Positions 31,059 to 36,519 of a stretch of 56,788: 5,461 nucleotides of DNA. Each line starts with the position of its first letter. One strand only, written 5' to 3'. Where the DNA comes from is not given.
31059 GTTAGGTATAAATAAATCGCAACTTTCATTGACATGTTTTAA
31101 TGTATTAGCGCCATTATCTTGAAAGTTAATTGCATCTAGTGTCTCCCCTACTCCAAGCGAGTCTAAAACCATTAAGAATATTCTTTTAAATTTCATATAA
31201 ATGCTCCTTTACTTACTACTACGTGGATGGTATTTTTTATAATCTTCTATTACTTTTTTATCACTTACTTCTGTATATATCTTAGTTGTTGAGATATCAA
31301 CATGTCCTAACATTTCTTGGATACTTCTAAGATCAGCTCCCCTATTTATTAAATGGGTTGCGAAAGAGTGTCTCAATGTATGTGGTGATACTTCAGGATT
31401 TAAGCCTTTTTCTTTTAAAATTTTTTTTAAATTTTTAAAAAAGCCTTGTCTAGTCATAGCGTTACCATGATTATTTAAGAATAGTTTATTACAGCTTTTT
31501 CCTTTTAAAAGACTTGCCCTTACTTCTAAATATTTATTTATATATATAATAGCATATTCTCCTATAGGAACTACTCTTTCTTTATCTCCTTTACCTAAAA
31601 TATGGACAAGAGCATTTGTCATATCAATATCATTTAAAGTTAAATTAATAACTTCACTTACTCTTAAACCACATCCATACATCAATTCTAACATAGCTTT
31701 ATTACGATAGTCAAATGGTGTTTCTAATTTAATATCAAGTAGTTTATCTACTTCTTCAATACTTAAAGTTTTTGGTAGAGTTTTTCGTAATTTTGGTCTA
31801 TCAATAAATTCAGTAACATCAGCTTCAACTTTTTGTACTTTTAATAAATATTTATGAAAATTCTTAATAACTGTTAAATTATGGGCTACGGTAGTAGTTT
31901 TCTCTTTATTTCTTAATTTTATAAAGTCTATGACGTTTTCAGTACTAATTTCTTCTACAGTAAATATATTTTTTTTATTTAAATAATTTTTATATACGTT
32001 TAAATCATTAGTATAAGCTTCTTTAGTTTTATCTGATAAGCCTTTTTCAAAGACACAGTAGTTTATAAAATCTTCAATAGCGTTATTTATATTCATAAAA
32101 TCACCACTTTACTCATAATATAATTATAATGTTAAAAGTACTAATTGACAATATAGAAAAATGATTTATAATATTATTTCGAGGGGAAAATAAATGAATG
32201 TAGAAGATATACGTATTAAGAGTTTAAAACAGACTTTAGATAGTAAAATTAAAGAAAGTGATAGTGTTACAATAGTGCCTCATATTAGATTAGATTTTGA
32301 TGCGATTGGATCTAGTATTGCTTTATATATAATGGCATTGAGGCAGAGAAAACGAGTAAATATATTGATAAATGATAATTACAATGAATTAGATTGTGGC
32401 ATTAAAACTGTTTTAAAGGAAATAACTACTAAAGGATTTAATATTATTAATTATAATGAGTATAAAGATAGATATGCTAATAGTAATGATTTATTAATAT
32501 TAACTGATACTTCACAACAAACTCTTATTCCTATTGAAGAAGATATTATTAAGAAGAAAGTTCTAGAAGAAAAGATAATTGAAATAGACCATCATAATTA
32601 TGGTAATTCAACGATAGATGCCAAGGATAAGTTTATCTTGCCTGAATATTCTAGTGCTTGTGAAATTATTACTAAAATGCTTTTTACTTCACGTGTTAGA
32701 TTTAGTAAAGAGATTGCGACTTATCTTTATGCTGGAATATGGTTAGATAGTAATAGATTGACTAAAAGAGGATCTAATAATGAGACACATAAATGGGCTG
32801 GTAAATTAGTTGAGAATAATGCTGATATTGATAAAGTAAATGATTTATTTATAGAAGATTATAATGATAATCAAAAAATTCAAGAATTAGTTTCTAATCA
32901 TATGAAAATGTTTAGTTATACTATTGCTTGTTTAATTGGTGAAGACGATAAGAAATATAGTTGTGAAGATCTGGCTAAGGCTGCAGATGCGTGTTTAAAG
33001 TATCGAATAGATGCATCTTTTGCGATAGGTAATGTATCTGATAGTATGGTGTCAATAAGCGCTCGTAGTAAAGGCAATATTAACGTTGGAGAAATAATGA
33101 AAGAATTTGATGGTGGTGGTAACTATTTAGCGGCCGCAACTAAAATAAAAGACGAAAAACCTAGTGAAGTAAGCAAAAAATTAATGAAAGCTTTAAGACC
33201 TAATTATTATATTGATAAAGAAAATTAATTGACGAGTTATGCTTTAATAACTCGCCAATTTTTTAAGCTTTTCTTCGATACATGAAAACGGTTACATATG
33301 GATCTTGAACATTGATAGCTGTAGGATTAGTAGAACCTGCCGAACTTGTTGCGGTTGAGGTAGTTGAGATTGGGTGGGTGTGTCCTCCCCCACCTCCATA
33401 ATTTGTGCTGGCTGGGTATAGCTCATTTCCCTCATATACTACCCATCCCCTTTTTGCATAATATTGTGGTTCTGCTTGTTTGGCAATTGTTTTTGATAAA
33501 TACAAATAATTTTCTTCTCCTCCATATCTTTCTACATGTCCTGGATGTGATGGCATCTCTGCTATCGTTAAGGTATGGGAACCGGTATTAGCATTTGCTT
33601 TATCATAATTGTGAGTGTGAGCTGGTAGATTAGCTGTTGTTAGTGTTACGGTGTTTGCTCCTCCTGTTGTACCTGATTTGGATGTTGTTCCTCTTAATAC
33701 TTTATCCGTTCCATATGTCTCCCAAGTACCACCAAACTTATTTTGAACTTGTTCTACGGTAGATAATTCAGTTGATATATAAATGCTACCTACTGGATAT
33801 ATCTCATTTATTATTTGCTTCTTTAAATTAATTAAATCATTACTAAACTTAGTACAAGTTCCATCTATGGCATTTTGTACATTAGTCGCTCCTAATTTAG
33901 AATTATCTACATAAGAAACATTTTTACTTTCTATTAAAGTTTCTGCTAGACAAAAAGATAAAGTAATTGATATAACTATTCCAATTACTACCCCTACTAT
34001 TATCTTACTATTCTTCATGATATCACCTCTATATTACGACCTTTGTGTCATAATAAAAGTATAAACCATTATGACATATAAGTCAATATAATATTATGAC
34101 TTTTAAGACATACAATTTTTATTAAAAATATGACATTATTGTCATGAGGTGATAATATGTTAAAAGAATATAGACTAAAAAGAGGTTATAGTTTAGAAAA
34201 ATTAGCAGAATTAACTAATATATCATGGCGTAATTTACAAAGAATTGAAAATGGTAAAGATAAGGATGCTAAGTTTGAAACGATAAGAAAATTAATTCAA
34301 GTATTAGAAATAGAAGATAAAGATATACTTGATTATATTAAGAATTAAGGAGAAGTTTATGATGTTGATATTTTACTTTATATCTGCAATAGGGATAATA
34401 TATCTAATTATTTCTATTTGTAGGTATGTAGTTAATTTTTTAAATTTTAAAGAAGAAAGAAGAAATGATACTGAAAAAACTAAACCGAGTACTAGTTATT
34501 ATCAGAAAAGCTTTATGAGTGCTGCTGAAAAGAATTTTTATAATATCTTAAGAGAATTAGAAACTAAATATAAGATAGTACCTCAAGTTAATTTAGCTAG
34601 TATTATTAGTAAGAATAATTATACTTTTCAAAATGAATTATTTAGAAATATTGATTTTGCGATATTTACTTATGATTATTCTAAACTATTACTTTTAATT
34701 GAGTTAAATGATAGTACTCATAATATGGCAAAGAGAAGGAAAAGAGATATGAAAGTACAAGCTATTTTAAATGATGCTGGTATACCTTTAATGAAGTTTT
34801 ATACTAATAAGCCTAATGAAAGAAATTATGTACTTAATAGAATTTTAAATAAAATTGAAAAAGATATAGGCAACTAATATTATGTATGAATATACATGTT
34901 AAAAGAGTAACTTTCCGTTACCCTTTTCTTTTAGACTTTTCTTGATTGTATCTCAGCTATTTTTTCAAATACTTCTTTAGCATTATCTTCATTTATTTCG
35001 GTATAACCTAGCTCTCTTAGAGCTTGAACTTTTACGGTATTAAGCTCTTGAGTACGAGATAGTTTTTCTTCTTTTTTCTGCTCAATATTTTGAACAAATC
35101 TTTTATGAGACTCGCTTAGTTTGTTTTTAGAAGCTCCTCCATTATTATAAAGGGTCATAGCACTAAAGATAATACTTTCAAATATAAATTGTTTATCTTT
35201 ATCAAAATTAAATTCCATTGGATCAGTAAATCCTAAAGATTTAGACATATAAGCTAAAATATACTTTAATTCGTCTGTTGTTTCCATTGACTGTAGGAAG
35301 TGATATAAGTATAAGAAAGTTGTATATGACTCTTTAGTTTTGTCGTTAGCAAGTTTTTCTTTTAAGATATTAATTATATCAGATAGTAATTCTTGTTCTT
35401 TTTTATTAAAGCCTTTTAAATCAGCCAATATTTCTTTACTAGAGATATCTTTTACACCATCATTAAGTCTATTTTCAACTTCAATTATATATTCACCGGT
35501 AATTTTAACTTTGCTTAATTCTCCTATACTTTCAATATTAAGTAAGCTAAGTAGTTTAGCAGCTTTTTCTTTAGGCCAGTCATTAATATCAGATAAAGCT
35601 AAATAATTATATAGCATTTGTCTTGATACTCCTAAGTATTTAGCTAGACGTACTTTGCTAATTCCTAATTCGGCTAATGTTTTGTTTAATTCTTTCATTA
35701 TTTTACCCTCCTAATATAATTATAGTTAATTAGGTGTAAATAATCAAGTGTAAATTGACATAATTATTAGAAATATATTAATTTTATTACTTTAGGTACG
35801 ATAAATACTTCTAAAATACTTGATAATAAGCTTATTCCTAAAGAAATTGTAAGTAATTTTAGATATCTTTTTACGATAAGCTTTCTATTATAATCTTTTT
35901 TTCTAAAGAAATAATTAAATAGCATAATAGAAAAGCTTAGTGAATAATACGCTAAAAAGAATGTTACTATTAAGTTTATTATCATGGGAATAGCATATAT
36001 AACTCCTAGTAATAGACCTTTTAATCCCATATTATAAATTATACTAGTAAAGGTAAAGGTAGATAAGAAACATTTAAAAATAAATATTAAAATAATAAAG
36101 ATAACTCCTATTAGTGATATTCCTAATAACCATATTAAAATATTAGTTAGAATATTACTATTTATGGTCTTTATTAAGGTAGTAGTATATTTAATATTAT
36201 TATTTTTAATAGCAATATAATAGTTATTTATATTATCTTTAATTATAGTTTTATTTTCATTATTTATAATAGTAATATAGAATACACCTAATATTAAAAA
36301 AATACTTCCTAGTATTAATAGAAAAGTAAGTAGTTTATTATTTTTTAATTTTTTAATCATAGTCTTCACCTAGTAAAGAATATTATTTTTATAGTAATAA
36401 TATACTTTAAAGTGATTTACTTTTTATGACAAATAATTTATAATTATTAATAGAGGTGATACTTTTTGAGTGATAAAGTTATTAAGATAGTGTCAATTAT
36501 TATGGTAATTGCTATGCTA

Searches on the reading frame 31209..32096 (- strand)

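Call 47: search_protein_families(library=pfam, proteins=[window:31209-32096:-], max_evalue=0.00001)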
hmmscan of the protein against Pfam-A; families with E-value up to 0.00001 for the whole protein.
window:31209-32096:- (295 aa): 2 families
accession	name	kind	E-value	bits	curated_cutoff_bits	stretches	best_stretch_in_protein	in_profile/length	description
PF00589.27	Phage_integrase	-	4.4e-51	173.5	27.1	1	110-280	2-171/172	Phage integrase family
PF02899.23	Phage_int_SAM_1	-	5.2e-14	52.7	22.3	1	7-86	1-81/83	Phage integrase, N-terminal SAM-like domain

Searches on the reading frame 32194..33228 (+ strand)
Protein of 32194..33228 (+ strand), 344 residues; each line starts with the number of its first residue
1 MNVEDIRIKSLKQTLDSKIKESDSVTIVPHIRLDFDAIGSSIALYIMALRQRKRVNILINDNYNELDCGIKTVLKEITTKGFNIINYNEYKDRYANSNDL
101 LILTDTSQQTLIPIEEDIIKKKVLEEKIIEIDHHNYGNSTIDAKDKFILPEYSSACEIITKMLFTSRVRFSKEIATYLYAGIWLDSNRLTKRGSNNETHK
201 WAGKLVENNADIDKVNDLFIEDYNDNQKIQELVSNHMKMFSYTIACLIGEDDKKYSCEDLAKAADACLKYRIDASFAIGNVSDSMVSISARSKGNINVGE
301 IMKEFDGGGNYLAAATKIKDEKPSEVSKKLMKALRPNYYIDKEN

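Call 47: search_protein_families(library=pfam, proteins=[window:32194-33228:+], max_evalue=0.00001)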
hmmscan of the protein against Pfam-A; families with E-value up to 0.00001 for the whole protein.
window:32194-33228:+ (344 aa): 2 families
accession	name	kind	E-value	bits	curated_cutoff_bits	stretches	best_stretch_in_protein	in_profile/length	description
PF01368.27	DHH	-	7.1e-18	65.5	28.1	1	25-182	2-125/125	DHH family, N-terminal domain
PF02272.25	DHHA1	-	8.5e-10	39.5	25.9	1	252-329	10-95/102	DHHA1 domain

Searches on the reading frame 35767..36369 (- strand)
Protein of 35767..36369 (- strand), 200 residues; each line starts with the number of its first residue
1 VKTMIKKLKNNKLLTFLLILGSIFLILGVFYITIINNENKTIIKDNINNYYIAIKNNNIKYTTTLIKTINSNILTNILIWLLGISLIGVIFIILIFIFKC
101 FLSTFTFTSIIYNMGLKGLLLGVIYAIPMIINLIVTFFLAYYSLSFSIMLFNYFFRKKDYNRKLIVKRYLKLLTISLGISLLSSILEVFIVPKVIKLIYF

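Call 47: search_protein_families(library=pfam, proteins=[window:35767-36369:-], max_evalue=0.00001)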
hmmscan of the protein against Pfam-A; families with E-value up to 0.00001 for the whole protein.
window:35767-36369:- (200 aa): 1 family
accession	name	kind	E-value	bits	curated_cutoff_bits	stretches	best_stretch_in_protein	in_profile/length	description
PF01944.22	SpoIIM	-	4.6e-07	30.4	26.9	1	23-192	7-163/163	Stage II sporulation protein M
